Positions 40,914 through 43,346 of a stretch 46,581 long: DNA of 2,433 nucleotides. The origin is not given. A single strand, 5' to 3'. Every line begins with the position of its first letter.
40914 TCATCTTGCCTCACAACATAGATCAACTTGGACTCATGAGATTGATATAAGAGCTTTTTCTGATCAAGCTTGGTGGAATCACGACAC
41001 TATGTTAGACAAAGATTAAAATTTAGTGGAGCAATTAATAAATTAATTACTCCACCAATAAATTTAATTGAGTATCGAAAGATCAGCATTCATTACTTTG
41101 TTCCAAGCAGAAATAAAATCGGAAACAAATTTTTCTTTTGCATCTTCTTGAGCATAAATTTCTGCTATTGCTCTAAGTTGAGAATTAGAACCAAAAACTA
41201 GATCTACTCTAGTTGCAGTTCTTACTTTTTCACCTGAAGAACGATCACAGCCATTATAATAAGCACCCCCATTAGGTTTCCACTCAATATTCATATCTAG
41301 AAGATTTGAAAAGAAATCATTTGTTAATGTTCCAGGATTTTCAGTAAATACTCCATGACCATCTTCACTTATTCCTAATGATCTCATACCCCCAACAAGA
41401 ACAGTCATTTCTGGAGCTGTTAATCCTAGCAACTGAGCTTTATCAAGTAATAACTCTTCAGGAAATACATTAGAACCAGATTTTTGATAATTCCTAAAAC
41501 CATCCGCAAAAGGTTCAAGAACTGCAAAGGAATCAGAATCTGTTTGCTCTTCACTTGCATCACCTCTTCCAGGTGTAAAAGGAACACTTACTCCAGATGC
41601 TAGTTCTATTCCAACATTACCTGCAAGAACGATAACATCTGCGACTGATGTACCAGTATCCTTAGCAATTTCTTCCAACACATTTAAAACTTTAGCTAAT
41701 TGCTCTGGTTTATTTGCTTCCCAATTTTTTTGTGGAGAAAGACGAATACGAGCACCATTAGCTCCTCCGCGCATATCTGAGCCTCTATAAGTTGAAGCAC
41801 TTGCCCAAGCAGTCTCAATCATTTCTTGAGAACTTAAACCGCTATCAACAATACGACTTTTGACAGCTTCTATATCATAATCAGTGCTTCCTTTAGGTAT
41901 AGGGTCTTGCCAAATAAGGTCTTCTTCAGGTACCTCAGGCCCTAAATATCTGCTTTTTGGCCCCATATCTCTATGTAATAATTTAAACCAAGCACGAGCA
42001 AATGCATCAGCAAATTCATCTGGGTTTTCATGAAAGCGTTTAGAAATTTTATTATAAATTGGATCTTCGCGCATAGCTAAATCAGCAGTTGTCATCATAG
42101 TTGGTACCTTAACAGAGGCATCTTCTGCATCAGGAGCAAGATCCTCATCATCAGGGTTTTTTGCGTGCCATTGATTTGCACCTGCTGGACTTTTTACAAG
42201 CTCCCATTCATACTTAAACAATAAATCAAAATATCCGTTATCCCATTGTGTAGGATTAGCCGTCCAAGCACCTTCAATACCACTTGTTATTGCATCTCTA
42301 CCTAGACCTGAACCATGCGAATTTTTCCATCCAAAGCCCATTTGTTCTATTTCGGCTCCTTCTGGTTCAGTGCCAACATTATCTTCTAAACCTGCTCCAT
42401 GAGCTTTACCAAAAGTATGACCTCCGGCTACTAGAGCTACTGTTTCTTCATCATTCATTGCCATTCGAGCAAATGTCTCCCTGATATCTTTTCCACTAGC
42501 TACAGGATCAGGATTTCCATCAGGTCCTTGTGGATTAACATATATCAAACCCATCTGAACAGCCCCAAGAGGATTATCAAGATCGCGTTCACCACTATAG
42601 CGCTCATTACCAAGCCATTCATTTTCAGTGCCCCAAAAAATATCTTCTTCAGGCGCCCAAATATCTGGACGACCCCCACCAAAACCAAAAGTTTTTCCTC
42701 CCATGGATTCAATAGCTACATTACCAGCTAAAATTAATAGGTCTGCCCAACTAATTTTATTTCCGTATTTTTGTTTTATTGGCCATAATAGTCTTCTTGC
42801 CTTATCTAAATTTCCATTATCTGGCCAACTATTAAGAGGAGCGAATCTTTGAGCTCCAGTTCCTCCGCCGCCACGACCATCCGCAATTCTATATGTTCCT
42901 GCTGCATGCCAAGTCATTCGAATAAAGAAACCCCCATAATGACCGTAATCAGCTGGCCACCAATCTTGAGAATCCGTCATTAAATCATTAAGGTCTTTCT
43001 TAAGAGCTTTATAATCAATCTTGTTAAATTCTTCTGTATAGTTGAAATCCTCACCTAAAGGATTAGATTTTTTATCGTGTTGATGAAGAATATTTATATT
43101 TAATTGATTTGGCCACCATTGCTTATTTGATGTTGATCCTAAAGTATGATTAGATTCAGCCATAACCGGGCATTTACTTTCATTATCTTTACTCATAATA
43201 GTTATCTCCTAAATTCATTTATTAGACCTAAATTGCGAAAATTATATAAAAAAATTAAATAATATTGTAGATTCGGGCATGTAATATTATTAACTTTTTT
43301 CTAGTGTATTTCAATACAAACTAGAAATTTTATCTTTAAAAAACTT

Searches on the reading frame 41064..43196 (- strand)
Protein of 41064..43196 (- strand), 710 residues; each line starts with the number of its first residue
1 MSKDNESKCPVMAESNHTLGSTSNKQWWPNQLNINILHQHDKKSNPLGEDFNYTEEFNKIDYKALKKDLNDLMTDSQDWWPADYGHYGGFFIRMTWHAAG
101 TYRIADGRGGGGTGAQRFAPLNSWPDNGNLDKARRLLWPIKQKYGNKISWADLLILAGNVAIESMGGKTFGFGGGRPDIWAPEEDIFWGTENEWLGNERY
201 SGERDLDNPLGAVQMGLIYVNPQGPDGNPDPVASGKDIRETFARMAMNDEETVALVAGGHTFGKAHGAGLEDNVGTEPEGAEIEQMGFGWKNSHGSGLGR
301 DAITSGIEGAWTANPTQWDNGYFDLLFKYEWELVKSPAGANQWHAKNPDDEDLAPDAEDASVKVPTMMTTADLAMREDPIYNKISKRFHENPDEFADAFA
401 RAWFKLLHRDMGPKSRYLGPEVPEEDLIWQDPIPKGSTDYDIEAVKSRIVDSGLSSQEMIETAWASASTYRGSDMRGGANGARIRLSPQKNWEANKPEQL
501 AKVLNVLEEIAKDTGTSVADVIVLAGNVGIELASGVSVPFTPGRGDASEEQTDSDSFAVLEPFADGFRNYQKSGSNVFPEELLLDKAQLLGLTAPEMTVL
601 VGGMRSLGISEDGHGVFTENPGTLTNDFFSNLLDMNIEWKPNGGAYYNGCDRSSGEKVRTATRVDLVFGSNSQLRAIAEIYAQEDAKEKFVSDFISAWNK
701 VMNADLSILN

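Call 50: search_protein_families(library=pfam, proteins=[window:41064-43196:-], max_evalue=0.00001)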
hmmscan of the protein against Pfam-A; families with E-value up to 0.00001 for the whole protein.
window:41064-43196:- (710 aa): 1 family
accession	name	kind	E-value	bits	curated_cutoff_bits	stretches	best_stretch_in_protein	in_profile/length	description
PF00141.28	peroxidase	-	9.2e-74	248.6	27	2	82-391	10-237/237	Peroxidase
